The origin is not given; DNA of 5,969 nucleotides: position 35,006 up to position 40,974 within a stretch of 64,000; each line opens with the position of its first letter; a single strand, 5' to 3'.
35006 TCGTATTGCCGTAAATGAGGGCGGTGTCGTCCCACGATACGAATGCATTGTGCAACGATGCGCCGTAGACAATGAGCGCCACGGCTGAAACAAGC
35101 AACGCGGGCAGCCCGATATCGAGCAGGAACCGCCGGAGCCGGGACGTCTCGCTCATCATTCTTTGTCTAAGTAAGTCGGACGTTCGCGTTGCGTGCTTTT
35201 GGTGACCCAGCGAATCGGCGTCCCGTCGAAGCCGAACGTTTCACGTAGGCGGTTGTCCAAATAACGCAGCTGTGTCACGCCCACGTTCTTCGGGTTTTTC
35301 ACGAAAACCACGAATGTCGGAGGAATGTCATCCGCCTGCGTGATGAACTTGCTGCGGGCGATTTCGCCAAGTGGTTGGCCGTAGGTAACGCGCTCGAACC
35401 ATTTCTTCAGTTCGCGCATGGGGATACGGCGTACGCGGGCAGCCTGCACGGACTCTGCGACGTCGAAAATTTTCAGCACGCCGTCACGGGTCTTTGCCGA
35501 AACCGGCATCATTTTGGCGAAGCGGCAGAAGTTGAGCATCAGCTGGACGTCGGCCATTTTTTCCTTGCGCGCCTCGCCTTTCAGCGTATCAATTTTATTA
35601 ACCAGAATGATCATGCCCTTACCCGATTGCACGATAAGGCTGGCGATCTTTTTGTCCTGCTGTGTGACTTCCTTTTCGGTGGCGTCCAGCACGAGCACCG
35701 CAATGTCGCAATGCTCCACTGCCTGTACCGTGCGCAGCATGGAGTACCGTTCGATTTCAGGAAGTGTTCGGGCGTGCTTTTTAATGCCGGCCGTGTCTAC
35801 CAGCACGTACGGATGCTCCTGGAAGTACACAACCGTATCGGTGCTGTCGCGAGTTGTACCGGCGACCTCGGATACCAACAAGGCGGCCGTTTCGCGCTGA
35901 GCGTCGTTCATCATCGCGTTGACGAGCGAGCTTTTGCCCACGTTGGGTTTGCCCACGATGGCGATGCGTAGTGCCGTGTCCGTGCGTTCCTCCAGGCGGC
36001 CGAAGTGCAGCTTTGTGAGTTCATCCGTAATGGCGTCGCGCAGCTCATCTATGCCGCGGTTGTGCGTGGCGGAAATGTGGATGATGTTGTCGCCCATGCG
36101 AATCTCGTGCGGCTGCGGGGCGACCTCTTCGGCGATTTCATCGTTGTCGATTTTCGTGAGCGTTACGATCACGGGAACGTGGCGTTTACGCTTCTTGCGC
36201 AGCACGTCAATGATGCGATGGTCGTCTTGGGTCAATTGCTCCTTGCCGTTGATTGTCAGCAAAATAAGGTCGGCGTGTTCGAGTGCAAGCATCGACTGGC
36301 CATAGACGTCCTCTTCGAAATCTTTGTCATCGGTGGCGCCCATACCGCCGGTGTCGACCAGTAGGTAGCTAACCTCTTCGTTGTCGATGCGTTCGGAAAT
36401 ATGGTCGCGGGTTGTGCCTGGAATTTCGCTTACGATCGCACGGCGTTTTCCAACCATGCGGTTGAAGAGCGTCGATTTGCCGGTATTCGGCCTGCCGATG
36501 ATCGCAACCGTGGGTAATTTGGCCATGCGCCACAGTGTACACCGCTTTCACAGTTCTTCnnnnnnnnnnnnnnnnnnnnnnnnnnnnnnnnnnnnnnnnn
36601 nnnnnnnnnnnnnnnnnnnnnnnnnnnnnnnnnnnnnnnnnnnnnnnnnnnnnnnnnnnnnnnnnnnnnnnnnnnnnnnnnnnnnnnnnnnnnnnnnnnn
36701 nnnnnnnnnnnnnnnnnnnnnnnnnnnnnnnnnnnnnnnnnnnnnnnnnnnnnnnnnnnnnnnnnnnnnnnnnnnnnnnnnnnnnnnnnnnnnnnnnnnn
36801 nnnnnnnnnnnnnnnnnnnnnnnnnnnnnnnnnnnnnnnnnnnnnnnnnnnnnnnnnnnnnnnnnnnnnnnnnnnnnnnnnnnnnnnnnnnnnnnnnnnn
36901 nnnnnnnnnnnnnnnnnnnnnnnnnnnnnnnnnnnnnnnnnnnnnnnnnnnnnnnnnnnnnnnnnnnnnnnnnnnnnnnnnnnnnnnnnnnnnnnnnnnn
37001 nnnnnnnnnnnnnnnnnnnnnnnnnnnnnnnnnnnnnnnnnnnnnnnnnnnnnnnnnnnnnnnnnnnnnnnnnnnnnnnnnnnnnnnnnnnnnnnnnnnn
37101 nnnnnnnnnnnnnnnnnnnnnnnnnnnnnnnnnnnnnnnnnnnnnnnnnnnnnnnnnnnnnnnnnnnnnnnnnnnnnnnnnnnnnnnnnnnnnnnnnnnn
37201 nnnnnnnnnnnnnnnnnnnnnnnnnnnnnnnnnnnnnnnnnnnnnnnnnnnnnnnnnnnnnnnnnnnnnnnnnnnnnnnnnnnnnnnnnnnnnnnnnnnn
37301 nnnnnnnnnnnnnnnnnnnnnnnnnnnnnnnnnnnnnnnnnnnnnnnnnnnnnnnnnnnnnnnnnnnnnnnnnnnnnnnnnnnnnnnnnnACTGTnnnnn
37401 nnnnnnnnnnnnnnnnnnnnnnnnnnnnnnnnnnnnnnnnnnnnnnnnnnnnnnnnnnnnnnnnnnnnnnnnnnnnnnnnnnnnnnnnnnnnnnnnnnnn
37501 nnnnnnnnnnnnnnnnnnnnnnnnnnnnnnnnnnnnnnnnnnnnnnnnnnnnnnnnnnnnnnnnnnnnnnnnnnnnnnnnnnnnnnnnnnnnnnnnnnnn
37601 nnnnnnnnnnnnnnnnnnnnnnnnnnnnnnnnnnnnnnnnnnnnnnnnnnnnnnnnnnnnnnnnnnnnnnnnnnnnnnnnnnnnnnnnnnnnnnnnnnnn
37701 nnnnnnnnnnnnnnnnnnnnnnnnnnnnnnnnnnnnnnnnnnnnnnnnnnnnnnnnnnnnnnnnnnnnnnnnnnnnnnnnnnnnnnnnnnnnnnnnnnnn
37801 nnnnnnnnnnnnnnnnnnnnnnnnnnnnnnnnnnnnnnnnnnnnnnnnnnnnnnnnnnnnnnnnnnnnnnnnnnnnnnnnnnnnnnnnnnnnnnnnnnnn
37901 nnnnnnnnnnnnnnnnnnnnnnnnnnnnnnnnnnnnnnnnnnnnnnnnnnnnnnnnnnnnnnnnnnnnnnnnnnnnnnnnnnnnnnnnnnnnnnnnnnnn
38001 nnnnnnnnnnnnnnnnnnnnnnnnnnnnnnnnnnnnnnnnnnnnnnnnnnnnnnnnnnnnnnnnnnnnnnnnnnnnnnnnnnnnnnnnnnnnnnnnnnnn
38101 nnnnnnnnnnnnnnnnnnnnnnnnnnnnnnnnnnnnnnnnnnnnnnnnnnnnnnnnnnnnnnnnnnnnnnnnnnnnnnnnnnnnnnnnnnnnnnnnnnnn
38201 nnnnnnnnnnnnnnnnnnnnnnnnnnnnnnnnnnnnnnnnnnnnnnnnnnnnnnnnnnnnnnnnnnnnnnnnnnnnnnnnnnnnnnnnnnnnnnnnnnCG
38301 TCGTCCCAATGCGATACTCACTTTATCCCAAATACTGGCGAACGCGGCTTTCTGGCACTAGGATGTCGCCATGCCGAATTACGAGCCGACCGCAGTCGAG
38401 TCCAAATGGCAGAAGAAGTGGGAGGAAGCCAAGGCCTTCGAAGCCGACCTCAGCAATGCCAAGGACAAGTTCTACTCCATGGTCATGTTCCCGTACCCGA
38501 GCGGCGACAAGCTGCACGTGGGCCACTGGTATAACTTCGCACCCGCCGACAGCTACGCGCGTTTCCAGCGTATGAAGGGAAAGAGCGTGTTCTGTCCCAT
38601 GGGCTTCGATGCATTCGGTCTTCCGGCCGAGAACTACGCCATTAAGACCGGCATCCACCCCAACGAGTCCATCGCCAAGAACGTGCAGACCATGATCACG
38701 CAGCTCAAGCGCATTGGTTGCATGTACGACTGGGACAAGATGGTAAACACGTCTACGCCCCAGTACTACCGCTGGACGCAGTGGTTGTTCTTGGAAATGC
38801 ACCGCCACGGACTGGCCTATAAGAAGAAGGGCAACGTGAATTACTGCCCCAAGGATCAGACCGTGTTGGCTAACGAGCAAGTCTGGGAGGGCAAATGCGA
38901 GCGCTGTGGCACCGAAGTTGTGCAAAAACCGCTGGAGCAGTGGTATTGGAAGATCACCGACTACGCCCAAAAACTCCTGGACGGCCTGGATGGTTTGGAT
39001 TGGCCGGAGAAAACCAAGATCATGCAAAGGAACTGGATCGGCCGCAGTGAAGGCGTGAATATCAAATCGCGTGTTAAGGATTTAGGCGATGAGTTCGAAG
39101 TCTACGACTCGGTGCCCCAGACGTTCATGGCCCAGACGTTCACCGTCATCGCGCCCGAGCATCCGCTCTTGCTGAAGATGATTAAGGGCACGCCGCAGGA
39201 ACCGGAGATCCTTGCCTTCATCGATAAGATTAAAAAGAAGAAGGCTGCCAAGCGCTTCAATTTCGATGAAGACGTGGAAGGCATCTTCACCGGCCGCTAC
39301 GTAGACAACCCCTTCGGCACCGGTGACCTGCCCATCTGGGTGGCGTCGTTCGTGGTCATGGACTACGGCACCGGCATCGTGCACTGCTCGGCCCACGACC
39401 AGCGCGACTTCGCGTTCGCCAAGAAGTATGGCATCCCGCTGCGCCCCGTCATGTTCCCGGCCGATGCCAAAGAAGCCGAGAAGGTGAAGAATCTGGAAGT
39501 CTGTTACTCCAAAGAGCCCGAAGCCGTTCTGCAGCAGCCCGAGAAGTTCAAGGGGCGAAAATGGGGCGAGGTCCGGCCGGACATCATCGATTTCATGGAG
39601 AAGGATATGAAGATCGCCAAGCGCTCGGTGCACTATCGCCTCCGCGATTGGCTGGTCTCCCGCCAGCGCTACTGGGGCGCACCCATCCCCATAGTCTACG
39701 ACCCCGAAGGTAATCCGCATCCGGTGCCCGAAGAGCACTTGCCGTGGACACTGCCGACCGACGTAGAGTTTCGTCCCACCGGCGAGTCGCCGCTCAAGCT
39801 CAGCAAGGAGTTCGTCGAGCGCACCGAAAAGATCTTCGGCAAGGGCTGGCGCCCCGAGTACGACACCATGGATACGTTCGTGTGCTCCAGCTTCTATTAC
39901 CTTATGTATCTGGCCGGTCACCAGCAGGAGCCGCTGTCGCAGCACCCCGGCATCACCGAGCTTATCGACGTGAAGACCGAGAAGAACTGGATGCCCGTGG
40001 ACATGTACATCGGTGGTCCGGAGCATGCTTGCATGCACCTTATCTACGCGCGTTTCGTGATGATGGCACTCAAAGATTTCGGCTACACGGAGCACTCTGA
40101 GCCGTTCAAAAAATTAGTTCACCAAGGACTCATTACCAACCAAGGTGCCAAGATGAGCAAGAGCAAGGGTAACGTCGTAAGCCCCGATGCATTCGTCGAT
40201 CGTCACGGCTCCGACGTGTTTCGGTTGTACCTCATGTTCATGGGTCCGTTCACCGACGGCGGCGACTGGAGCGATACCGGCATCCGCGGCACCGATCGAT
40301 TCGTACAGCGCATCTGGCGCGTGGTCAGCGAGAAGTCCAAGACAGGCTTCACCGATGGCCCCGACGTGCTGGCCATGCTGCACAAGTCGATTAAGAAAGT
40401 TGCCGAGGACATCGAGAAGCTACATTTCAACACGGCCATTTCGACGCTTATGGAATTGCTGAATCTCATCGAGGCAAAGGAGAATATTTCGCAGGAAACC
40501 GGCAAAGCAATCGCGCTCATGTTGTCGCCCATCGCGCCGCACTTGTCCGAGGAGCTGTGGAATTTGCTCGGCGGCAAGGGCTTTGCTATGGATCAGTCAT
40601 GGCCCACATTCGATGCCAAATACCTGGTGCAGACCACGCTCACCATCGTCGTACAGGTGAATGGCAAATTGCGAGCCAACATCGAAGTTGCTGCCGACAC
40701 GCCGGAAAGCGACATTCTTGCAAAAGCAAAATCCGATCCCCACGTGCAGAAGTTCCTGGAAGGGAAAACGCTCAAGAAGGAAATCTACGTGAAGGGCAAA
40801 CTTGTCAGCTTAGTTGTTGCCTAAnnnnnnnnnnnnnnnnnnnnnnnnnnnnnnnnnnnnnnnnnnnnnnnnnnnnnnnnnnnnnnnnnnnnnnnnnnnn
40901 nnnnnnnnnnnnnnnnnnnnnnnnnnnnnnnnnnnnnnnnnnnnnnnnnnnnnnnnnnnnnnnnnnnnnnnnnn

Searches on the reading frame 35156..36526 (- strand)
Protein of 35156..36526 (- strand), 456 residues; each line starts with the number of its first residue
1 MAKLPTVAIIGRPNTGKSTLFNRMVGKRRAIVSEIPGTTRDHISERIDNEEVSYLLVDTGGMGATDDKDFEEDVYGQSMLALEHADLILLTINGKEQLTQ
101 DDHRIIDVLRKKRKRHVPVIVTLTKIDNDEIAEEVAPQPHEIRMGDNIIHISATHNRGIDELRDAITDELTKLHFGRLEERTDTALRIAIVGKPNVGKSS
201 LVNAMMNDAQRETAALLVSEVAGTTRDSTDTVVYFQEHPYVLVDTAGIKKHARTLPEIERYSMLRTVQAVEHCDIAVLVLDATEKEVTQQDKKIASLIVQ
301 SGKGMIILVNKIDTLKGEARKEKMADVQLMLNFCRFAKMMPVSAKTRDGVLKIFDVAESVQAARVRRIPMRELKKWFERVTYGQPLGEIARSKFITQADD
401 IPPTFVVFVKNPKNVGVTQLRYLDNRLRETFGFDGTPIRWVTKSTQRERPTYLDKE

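Call 75: search_protein_families(library=pfam, proteins=[window:35156-36526:-], max_evalue=0.00001)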
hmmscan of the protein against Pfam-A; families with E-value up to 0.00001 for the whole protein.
window:35156-36526:- (456 aa): 14 families
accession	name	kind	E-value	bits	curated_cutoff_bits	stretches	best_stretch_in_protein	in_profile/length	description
PF01926.29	MMR_HSR1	-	1.1e-53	180.6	21.9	2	6-125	1-113/113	50S ribosome-binding GTPase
PF02421.24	FeoB_N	-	4.4e-27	94.9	27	2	6-166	2-156/156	Ferrous iron transport protein B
PF00009.33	GTP_EFTU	-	3.3e-22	79.4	26.5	2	186-357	4-182/188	Elongation factor Tu GTP binding domain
PF14714.11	KH_dom-like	-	5.9e-17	62.2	27.3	1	367-442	1-80/81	KH-domain-like of EngA bacterial GTPase enzymes, C-terminal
PF03193.22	RsgA_GTPase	-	7.3e-15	55.7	30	1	103-250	40-170/174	RsgA GTPase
PF00350.29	Dynamin_N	-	9.6e-14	52.2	27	0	234-312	97-168/168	Dynamin family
PF00071.28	Ras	-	4.3e-10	39.9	21.6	1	188-356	2-155/162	Ras family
PF16897.10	MMR_HSR1_Xtn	-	1.2e-08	35.3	35.2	1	95-170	37-104/106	C-terminal region of MMR_HSR1 domain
PF04548.22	AIG1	-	1.3e-08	34.9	27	0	186-300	1-109/212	AIG1 family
PF08477.19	Roc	-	3.5e-08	34.1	27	0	187-313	1-119/119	Ras of Complex, Roc, domain of DAPkinase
PF02492.25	cobW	-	9.8e-08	32.2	20.7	0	240-329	86-170/180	CobW/HypB/UreG, nucleotide-binding domain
PF10662.15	PduV-EutP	-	4.8e-07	30.1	21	0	267-355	59-139/143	Ethanolamine utilisation - propanediol utilisation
PF19993.5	DO-GTPase2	-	5e-07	30.1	27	0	48-136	85-181/226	Double-GTPase 2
PF00005.33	ABC_tran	-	5.4e-06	27.5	25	0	6-54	13-63/137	ABC transporter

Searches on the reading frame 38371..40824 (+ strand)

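Call 75: search_protein_families(library=pfam, proteins=[window:38371-40824:+], max_evalue=0.00001)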
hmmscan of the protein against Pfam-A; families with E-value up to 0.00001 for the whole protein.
window:38371-40824:+ (817 aa): 4 families
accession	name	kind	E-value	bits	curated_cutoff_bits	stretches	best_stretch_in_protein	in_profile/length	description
PF13603.12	tRNA-synt_1_2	-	7.8e-45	153.1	25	1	220-409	1-184/185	Leucyl-tRNA synthetase, editing domain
PF00133.28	tRNA-synt_1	-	3.8e-42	144.9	22.7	2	12-239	1-240/414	tRNA synthetases class I (I, L, M and V)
PF09334.17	tRNA-synt_1g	-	2.1e-35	122.7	20.1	2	40-182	7-145/391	tRNA synthetases class I (M)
PF08264.19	Anticodon_1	-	3.8e-22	79.2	25.1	1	666-780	4-145/148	Anticodon-binding domain of tRNA ligase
